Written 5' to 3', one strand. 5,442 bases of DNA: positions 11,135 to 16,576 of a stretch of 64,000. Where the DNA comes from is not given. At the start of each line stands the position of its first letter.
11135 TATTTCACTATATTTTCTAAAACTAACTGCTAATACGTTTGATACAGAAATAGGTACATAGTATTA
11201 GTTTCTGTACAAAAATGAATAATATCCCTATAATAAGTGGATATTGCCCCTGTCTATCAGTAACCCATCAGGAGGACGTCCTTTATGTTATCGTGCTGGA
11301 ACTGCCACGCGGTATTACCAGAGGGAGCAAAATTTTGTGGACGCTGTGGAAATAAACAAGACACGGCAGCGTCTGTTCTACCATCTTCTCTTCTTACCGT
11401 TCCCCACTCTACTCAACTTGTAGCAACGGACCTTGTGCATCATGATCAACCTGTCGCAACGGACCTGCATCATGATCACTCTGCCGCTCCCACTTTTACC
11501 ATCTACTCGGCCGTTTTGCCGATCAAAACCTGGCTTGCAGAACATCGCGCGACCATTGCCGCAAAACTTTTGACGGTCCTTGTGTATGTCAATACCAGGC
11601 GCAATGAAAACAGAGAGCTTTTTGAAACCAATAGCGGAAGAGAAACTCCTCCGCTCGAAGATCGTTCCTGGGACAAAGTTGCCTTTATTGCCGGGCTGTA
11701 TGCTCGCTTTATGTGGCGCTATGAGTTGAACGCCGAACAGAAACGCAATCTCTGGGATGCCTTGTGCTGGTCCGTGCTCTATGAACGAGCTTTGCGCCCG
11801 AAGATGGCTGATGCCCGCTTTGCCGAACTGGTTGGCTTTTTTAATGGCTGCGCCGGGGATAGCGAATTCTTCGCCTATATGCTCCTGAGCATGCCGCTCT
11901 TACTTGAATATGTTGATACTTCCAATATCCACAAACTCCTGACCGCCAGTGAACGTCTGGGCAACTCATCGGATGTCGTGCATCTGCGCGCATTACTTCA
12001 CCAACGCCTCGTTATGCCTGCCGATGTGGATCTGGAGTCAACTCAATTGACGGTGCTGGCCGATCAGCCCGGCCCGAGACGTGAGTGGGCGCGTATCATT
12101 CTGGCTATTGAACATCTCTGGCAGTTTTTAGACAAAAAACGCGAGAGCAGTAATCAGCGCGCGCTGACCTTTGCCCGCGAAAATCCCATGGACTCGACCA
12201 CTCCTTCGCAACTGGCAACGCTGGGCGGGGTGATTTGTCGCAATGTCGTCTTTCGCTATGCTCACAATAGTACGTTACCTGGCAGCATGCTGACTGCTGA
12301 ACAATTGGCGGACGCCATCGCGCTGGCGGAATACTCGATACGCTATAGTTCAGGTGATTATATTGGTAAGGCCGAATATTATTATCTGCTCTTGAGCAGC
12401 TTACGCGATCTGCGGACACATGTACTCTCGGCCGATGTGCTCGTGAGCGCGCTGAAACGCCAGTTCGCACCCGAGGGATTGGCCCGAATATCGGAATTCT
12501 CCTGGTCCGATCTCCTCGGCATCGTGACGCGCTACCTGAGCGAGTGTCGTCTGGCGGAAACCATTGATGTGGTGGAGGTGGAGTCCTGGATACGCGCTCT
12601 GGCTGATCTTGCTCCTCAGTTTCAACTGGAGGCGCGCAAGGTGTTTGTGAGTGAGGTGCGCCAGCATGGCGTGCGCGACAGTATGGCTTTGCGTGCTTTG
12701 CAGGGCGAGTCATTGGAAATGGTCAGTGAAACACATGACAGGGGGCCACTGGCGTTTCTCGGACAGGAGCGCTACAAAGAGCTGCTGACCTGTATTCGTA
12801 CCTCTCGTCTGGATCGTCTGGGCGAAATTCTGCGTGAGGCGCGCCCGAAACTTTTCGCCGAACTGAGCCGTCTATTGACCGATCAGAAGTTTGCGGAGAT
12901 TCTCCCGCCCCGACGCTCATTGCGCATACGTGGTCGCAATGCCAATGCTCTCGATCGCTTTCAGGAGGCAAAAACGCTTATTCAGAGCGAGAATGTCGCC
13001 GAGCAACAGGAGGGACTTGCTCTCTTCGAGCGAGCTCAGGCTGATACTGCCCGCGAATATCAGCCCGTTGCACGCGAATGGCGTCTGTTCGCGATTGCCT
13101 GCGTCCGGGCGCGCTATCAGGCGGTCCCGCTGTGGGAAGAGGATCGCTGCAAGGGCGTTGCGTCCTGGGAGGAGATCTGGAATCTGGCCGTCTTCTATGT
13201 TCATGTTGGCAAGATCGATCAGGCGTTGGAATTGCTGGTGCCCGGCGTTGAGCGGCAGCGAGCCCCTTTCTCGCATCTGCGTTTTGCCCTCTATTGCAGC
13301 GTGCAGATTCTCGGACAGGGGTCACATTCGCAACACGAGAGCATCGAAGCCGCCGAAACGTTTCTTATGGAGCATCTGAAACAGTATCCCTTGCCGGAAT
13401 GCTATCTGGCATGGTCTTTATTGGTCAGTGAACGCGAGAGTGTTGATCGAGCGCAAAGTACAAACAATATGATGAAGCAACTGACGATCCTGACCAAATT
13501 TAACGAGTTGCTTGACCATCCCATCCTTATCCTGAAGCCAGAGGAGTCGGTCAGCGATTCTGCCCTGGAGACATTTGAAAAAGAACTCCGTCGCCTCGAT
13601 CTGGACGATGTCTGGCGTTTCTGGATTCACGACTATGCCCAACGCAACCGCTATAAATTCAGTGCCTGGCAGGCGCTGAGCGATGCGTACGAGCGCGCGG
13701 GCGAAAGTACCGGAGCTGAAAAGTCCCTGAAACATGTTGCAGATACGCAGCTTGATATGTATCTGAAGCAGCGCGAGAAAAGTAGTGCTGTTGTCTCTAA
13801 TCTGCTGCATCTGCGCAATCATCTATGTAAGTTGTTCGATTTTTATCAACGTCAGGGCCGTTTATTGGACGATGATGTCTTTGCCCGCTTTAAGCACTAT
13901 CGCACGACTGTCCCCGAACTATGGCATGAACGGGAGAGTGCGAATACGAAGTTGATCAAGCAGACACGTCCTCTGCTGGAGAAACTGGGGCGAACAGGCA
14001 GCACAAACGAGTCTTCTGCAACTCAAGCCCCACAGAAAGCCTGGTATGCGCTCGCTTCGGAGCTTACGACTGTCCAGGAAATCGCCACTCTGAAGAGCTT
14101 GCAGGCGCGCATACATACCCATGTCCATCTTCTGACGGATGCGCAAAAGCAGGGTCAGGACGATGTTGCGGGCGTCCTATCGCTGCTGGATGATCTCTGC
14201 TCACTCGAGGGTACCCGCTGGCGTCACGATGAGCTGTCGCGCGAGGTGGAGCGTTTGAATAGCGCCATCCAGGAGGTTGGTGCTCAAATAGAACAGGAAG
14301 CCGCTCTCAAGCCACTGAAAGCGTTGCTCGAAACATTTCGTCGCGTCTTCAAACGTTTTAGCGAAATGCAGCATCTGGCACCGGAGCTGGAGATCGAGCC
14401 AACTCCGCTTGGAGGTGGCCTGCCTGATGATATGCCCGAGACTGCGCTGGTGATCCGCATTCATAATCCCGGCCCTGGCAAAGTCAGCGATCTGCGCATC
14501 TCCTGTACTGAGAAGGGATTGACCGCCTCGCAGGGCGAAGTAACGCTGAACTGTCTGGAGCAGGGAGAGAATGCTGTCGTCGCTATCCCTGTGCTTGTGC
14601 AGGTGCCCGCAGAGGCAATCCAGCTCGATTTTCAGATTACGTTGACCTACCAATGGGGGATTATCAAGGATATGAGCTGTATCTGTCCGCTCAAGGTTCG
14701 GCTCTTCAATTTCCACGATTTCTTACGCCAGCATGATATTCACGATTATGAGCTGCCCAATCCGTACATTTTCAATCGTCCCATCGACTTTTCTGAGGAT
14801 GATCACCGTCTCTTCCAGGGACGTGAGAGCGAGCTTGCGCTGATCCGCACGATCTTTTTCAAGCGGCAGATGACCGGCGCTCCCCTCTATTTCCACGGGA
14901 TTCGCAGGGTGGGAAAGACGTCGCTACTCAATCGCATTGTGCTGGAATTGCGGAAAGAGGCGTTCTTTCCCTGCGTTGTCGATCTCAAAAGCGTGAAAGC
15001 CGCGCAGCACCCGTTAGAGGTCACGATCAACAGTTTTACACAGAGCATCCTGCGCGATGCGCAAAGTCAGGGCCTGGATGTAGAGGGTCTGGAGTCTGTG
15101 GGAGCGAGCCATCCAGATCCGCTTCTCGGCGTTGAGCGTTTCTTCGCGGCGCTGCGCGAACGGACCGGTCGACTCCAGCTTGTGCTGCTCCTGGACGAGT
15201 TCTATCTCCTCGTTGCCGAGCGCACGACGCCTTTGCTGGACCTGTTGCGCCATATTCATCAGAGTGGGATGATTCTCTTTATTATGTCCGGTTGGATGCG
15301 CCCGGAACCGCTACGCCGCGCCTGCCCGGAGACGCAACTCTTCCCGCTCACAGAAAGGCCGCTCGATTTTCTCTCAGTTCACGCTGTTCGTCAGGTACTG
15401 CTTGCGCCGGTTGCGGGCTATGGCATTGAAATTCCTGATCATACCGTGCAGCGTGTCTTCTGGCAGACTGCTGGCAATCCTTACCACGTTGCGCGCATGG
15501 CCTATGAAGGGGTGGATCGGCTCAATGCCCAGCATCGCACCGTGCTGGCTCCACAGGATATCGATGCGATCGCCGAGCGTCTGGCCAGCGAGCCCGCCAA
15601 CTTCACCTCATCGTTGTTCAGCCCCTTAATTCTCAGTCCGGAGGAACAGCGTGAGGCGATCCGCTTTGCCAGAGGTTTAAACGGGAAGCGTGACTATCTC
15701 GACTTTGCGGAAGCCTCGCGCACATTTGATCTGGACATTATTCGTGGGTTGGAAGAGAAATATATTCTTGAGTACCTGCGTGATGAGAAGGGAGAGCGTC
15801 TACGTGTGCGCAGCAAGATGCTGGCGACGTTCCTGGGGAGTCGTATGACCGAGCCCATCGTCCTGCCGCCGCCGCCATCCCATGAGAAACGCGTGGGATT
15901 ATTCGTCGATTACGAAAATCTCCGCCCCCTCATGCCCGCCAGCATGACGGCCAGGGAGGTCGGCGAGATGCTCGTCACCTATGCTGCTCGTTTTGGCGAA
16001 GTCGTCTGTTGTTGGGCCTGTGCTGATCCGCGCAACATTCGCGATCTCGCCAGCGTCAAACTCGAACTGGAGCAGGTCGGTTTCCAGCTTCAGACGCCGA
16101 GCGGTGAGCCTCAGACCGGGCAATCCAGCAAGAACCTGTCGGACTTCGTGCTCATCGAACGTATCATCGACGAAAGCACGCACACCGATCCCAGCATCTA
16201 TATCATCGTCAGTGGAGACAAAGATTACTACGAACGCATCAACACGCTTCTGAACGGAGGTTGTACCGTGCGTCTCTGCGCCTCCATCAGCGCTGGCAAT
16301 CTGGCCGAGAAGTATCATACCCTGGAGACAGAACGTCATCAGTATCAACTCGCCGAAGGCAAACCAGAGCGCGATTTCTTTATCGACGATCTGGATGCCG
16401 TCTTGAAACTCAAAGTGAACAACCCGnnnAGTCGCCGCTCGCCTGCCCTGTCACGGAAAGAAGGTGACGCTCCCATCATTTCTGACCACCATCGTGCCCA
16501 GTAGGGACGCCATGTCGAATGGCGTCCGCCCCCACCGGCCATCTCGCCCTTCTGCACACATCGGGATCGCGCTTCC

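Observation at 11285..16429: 1714-aa zinc-ribbon / STAND-like ATPase / NYN ribonuclease fusion, isolated between repeat mosaics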

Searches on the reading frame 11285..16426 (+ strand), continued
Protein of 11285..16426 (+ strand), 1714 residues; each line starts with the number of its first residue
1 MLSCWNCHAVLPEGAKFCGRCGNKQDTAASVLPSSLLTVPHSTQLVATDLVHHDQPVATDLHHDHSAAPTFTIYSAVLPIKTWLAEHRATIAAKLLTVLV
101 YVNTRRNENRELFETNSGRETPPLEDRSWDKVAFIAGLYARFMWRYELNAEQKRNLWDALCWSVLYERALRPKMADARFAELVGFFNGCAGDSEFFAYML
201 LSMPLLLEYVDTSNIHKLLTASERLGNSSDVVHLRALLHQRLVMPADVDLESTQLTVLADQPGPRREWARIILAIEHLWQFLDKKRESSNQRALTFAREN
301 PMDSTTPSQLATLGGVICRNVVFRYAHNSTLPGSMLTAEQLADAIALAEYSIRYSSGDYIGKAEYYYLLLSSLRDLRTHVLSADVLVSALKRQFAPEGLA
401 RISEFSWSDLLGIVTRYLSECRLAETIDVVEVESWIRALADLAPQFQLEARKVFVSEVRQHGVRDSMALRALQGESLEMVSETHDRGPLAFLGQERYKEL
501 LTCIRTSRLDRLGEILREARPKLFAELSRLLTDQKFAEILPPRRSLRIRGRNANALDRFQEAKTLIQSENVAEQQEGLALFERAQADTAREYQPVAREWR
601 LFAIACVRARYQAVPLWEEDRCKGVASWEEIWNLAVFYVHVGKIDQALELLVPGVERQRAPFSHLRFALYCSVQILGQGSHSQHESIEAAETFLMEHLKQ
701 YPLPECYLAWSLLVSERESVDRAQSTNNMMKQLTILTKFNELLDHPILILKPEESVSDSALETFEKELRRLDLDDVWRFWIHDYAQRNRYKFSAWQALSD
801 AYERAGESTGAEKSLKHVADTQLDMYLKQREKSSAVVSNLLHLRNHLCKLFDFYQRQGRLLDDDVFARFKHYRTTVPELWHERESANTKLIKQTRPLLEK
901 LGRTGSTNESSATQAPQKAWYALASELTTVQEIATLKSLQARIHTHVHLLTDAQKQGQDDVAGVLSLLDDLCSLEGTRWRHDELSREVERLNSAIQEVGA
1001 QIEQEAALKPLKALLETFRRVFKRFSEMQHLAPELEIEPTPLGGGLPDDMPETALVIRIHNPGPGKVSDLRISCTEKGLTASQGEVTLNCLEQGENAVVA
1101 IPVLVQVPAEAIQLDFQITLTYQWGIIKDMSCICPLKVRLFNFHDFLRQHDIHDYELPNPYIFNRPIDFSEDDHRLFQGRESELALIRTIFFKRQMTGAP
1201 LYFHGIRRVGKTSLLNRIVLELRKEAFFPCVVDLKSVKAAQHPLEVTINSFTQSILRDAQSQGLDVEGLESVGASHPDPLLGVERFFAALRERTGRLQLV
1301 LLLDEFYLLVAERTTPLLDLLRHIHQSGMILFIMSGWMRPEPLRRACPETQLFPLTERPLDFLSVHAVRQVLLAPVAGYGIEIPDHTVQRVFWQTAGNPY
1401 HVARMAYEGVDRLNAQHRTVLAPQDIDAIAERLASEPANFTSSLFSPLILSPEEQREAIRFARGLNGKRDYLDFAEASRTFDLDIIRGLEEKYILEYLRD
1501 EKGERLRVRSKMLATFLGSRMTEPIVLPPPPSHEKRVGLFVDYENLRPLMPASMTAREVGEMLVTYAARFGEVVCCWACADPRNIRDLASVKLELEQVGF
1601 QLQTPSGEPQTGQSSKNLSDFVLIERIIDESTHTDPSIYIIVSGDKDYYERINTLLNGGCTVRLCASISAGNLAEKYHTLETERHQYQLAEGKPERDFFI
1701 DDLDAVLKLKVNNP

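Call 64: search_protein_families(library=pfam, proteins=[L023:168-2177:-, L034:10550-11764:-, L023:6336-6779:+, L023:6836-7564:-, L024:5100-5957:-, L025:6966-7682:-, L025:8068-8625:-, L035:5245-5778:+, L035:5980-6330:+, L037:4850-5434:+], max_evalue=0.001)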
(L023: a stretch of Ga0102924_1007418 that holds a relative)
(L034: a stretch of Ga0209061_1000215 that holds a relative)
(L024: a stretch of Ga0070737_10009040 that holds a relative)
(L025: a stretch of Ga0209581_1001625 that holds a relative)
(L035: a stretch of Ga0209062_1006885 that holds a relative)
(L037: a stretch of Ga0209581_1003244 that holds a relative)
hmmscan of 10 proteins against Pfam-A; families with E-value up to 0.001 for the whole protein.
L023:168-2177:- (670 aa): 4 families
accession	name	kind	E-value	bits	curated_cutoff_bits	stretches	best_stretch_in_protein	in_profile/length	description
PF00561.26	Abhydrolase_1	-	1.8e-20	74.1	25.8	1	262-636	2-242/245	alpha/beta hydrolase fold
PF08386.16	Abhydrolase_4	-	4.3e-14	52.9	21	1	568-654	9-96/103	TAP-like protein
PF12146.15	Hydrolase_4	-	3e-06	27.1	27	0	360-471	61-176/239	Serine aminopeptidase, S33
PF12697.13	Abhydrolase_6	-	2.2e-05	25.7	26.3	0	289-421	27-112/217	Alpha/beta hydrolase family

L034:10550-11764:- (405 aa): 3 families
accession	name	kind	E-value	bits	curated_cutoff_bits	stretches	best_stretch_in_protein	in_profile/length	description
PF00108.29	Thiolase_N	-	2e-79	267.1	26.4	1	23-273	2-259/260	Thiolase, N-terminal domain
PF02803.24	Thiolase_C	-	4.1e-46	156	27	1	281-403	1-123/123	Thiolase, C-terminal domain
PF00109.32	ketoacyl-synt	-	9.9e-05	22.5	20.8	1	99-138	166-205/252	Beta-ketoacyl synthase, N-terminal domain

L023:6336-6779:+ (148 aa): 1 family
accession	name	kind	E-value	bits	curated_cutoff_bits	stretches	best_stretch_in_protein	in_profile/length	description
PF02913.24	FAD-oxidase_C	-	0.00013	22.2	21.2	1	20-79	5-54/248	FAD linked oxidases, C-terminal domain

L023:6836-7564:- (243 aa): 4 families
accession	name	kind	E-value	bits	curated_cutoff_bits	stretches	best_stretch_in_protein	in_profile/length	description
PF13411.12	MerR_1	-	1.1e-16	61.1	21.6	1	4-60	12-67/69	MerR HTH family regulatory protein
PF07739.18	TipAS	-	8.4e-13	49.3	23.8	1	122-236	6-117/117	TipAS antibiotic-recognition domain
PF00376.29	MerR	-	7e-12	45.4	28.2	1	4-31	11-38/38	MerR family regulatory protein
PF09278.17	MerR-DNA-bind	-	8.8e-07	29.9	25.4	1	37-99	2-63/65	MerR, DNA binding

L024:5100-5957:- (286 aa): 1 family
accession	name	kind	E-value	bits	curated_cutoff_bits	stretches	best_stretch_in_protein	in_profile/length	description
PF00296.26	Bac_luciferase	-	2.5e-51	175.4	27.9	1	13-263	18-250/314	Luciferase-like monooxygenase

L025:6966-7682:- (239 aa): 1 family
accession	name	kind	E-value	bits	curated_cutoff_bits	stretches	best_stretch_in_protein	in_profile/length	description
PF04982.19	TM_HPP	-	1.3e-25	90.2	27.2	1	75-230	9-157/157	HPP, transmembrane region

L025:8068-8625:- (186 aa): 1 family
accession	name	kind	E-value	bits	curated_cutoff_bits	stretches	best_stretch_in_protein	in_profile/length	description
PF00355.32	Rieske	-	1.4e-10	41.4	20.3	1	85-167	4-85/88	Rieske [2Fe-2S] domain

L035:5245-5778:+ (178 aa): 0 families

L035:5980-6330:+ (117 aa): 0 families

L037:4850-5434:+ (195 aa): 0 families

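Call 79: search_protein_families(library=pfam, proteins=[L013:5571-6374:-, L013:6408-7115:-, L013:11864-12436:+, L013:12722-14050:+, L014:5870-6478:-, L014:6503-7072:-, L014:4433-5767:-, L011:2711-3448:-, L011:3665-5143:-, L015:4985-5962:-], max_evalue=0.001)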
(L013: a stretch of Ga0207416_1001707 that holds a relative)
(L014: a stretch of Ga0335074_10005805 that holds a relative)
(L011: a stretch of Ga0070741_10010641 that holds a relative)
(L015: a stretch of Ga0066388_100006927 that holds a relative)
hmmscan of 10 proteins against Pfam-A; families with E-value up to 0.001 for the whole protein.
L013:5571-6374:- (268 aa): 0 families

L013:6408-7115:- (236 aa): 0 families

L013:11864-12436:+ (191 aa): 0 families

L013:12722-14050:+ (443 aa): 4 families
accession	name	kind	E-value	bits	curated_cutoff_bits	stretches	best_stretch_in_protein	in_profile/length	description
PF13360.13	PQQ_2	-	6.8e-30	104.9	27.6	4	186-349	4-148/233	Outer membrane protein assembly factor BamB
PF13570.13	Beta-prop_ACSF4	-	1.9e-10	41.1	133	1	282-434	28-174/329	Beta-alanine-activating enzyme, beta-propeller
PF25293.1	Beta-prop_EMC1_N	-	5.2e-08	33.3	34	0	90-205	33-149/219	EMC1 N-terminal beta-propeller domain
PF01011.28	PQQ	-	3.2e-05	23.3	26.7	0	358-390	57-89/595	Glucose/ethanol/alcohol dehydrogenase, beta-propeller domain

L014:5870-6478:- (203 aa): 0 families

L014:6503-7072:- (190 aa): 1 family
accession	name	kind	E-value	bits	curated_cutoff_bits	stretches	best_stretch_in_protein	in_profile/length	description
PF00589.27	Phage_integrase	-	5e-14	52.9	27.1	1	71-143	98-169/172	Phage integrase family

L014:4433-5767:- (445 aa): 0 families

L011:2711-3448:- (246 aa): 1 family
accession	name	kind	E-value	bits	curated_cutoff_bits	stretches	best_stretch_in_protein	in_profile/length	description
PF02585.22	PIG-L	-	2.1e-29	103.1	28.2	1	13-151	1-128/129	GlcNAc-PI de-N-acetylase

L011:3665-5143:- (493 aa): 3 families
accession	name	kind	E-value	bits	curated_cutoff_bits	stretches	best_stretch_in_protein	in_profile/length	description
PF02464.23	CinA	-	6.7e-43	146.4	23.5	1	334-486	2-155/155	Competence-damaged protein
PF00994.29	MoCF_biosynth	-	4.9e-36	124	26.6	1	87-249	1-143/144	Probable molybdopterin binding domain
PF18146.6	CinA_KH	-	2.3e-25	88.9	27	1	258-330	1-73/73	Damage-inducible protein CinA KH domain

L015:4985-5962:- (326 aa): 0 families

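Call 80: search_protein_families(library=padloc, proteins=[L005:15217-15639:-, L005:15690-17060:-, L018:2981-4852:-, L017:5843-6922:+], max_evalue=0.001)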
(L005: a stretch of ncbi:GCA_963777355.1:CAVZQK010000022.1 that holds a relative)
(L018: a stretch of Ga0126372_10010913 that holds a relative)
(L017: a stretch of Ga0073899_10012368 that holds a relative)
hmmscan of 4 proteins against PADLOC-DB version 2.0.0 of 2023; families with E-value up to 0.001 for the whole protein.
L005:15217-15639:- (140 aa): 0 families

L005:15690-17060:- (456 aa): 0 families

L018:2981-4852:- (624 aa): 0 families

L017:5843-6922:+ (360 aa): 9 families
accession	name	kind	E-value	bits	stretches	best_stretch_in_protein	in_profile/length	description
PDLC04938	PDC-S15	-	1.2e-10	39.3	1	185-213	124-152/276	-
PDLC04936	PDC-S15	-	1.4e-10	39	1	184-211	99-126/300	-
PDLC04933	PDC-S15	-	2e-09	35.4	1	184-211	84-111/286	-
PDLC04927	PDC-S15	-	6.9e-09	33.1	1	184-216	92-124/422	-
PDLC04926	PDC-S15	-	7e-09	33.1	1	183-211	93-121/300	-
PDLC04930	PDC-S15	-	8.6e-06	23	1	184-212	88-116/380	-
PDLC04937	PDC-S15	-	4.5e-05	21.2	1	179-212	96-129/254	-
PDLC04929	PDC-S15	-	0.00035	18.5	1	183-210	97-124/308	-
PDLC04939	PDC-S15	-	0.00044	17.2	1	184-211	85-112/487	-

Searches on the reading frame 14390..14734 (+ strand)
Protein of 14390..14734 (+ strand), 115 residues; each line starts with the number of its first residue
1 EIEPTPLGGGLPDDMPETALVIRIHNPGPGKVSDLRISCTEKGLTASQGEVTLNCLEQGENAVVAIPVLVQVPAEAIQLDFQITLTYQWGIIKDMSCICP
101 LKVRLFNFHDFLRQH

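Call 75: search_protein_families(library=pfam, proteins=[window:14390-14734:+], max_evalue=0.1)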
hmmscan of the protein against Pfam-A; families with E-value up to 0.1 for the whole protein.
seq(115 aa): 0 families
